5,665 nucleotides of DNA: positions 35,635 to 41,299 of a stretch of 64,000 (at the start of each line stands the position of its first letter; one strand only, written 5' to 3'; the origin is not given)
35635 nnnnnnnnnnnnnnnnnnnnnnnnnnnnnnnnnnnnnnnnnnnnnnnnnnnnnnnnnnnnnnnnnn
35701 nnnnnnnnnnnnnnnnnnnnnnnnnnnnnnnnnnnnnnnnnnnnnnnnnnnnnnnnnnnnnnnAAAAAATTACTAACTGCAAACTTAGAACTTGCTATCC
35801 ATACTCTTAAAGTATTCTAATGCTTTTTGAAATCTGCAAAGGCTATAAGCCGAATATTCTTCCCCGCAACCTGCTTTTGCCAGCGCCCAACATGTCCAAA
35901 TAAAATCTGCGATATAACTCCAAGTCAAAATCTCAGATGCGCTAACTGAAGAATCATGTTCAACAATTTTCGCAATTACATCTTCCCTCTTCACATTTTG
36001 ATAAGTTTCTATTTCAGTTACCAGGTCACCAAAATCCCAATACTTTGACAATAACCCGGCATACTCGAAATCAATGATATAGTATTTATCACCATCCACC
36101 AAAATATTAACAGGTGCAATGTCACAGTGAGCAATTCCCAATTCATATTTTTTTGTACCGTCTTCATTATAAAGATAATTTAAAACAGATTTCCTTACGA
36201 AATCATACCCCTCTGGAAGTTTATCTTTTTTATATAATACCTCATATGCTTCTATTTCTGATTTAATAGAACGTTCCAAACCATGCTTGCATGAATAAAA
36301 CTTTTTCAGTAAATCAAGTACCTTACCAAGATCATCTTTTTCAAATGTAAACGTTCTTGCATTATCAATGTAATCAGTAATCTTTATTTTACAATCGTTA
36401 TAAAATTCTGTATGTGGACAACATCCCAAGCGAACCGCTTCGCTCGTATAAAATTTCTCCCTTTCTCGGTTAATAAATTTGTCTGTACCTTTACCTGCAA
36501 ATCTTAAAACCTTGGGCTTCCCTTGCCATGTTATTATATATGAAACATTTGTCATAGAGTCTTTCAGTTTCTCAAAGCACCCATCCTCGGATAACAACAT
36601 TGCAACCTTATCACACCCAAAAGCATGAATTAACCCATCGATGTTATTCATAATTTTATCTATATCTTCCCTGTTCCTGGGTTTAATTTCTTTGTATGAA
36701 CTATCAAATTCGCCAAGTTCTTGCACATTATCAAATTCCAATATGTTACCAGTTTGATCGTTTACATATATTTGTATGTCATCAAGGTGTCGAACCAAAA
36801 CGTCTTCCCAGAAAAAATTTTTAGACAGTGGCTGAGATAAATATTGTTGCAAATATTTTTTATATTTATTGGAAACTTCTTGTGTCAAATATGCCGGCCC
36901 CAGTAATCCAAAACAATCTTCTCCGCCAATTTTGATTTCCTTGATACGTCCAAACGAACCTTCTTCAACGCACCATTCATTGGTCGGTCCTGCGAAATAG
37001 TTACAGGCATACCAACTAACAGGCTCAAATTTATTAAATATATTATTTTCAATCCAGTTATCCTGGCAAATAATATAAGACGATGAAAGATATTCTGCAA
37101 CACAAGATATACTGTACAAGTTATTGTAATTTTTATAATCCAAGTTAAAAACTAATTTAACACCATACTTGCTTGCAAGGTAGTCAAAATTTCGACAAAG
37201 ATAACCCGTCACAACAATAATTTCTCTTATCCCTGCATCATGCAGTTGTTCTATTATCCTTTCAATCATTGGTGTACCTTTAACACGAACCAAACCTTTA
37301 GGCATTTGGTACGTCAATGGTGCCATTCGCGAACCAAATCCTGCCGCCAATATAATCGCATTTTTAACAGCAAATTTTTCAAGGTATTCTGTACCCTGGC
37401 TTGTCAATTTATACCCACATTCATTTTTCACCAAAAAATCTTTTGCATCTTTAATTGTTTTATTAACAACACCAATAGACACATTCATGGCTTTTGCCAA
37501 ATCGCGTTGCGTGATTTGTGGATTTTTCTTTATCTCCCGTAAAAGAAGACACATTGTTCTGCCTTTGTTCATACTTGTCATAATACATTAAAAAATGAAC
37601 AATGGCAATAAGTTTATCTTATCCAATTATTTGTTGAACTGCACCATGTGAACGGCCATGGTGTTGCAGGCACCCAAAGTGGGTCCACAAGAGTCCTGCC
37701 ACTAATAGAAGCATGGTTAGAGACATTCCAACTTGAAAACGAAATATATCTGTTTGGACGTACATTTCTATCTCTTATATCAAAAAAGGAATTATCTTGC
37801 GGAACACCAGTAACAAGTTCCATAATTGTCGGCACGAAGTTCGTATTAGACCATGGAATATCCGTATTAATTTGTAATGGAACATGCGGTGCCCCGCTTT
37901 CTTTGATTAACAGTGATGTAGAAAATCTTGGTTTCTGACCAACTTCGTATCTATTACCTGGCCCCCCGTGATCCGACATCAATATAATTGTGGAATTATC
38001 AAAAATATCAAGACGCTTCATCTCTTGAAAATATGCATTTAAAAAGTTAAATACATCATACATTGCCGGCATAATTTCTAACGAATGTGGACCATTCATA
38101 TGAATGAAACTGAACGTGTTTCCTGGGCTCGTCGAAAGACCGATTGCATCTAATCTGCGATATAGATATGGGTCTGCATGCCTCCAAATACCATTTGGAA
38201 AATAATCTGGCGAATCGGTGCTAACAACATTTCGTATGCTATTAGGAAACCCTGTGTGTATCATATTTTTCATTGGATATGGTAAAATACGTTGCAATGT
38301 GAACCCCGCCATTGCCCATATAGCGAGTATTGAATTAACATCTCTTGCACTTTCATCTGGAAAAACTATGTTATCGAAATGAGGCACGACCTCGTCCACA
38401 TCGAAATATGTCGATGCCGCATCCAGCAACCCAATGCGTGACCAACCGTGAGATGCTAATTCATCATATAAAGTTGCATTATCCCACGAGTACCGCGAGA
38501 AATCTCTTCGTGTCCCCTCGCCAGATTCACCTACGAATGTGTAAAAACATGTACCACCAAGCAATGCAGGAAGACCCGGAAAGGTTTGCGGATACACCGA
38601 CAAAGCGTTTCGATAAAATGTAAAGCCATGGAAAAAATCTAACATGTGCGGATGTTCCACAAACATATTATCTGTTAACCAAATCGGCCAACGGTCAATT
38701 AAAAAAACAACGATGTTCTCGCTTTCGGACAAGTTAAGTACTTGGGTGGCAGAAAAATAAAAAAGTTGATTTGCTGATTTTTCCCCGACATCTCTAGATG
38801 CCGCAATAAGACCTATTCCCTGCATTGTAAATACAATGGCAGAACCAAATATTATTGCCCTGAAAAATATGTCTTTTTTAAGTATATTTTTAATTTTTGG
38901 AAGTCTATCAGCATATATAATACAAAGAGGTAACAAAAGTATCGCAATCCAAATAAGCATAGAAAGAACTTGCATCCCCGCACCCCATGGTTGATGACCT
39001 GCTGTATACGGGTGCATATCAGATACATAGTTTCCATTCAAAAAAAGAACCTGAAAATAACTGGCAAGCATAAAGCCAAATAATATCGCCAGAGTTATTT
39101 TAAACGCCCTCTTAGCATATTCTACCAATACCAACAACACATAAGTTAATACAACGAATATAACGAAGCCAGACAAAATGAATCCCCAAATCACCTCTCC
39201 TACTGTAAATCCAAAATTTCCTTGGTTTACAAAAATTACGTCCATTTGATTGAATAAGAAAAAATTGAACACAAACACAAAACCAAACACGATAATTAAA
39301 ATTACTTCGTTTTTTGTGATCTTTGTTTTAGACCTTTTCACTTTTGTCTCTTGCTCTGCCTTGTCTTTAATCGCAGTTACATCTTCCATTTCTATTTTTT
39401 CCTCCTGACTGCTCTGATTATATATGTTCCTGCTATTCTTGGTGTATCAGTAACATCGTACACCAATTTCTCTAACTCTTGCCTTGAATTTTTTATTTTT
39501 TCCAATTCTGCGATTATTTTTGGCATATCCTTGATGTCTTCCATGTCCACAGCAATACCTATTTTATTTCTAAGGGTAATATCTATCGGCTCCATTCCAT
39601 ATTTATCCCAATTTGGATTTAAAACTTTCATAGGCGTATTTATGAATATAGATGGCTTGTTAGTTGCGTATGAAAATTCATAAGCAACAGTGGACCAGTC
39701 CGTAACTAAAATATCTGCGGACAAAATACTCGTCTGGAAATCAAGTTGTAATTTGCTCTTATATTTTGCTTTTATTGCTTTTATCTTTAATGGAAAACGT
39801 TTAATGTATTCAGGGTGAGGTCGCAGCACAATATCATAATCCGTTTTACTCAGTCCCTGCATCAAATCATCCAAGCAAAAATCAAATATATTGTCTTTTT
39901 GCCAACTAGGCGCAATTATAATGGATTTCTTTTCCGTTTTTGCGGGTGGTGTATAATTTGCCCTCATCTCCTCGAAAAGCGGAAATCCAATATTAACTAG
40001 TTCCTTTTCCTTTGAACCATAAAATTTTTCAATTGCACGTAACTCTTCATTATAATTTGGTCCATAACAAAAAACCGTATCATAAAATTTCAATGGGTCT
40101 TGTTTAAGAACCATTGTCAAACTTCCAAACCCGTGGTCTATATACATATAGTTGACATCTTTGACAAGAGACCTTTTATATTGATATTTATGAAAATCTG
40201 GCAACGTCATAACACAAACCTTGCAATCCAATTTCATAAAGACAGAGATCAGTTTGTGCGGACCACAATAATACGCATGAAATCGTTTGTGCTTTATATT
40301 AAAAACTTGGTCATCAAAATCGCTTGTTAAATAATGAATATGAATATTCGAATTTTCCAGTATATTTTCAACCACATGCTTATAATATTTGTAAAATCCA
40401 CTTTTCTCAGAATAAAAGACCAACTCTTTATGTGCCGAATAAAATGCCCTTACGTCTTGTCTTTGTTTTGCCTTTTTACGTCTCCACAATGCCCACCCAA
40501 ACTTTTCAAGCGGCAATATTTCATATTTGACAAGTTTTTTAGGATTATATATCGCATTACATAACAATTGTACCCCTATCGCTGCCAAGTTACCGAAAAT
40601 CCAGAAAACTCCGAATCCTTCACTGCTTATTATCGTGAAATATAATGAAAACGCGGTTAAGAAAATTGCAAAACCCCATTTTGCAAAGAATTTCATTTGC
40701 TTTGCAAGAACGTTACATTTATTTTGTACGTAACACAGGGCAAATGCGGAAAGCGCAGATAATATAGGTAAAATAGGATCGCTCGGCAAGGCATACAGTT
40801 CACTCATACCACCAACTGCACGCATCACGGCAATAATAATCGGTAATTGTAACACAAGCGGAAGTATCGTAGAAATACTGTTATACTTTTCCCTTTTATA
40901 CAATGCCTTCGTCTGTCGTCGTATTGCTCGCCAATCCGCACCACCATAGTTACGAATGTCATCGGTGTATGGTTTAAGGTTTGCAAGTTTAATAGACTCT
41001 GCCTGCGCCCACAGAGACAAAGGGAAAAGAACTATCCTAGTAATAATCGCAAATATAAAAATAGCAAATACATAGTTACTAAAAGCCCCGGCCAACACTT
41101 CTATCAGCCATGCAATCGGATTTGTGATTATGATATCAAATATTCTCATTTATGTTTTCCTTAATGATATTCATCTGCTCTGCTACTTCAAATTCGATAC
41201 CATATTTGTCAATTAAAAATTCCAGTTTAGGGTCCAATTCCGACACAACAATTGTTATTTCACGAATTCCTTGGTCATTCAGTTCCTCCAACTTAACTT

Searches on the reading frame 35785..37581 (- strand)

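Call 11: search_protein_families(library=pfam, proteins=[window:35785-37581:-], max_evalue=0.001)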
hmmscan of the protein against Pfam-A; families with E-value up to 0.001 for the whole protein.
window:35785-37581:- (598 aa): 6 families
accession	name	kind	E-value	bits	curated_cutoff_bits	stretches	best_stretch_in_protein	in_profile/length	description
PF12804.13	NTP_transf_3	-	5.8e-14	53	27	1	75-167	1-86/160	MobA-like NTP transferase domain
PF00483.29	NTP_transferase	-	1.9e-11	44.5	21.2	1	75-179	2-115/245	Nucleotidyl transferase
PF01633.27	Choline_kinase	-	1.4e-08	34.9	29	1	451-528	140-212/300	Choline/ethanolamine kinase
PF13412.12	HTH_24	-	3.5e-07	30.1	21.9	1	13-45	8-40/48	Winged helix-turn-helix DNA-binding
PF01636.29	APH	-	9.1e-05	22.8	23.2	1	479-521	166-210/239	Phosphotransferase enzyme family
PF01128.25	IspD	-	0.00075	19.7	27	0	75-125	3-51/221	2-C-methyl-D-erythritol 4-phosphate cytidylyltransferase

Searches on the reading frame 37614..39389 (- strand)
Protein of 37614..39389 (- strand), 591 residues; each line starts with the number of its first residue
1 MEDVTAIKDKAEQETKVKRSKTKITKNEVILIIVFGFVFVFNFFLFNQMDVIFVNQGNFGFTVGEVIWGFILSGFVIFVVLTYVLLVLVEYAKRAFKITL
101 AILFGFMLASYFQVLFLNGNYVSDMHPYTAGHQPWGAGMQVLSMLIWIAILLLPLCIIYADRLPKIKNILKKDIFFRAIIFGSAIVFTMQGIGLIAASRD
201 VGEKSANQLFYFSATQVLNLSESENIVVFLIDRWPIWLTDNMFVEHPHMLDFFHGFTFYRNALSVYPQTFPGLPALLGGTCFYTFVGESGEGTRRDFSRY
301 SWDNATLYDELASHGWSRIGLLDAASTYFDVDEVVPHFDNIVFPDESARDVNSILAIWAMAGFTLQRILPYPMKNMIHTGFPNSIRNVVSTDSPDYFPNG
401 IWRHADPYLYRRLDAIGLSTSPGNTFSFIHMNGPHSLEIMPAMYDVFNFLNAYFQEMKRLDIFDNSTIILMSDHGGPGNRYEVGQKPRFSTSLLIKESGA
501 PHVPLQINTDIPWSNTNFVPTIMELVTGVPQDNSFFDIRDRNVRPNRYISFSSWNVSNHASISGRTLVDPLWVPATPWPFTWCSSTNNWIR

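Call 11: search_protein_families(library=pfam, proteins=[window:37614-39389:-], max_evalue=0.001)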
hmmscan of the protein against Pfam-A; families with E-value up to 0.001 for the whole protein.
window:37614-39389:- (591 aa): 2 families
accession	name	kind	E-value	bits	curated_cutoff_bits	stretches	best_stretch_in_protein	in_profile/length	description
PF00884.28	Sulfatase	-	0.0003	20.7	25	0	345-528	74-300/301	Sulfatase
PF02995.22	DUF229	-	0.00054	19.2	25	1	448-475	315-342/496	Protein of unknown function (DUF229)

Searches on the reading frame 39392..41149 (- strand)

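Call 11: search_protein_families(library=pfam, proteins=[window:39392-41149:-], max_evalue=0.001)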
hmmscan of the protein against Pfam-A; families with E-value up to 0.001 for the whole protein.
window:39392-41149:- (585 aa): 2 families
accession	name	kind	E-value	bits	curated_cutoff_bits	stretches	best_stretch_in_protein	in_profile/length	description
PF02096.25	60KD_IMP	-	3.9e-23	82.6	35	1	26-198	1-162/163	60Kd inner membrane protein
PF04464.20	Glyphos_transf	-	1.7e-10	40.9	22.1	1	370-503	146-292/367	CDP-Glycerol:Poly(glycerophosphate) glycerophosphotransferase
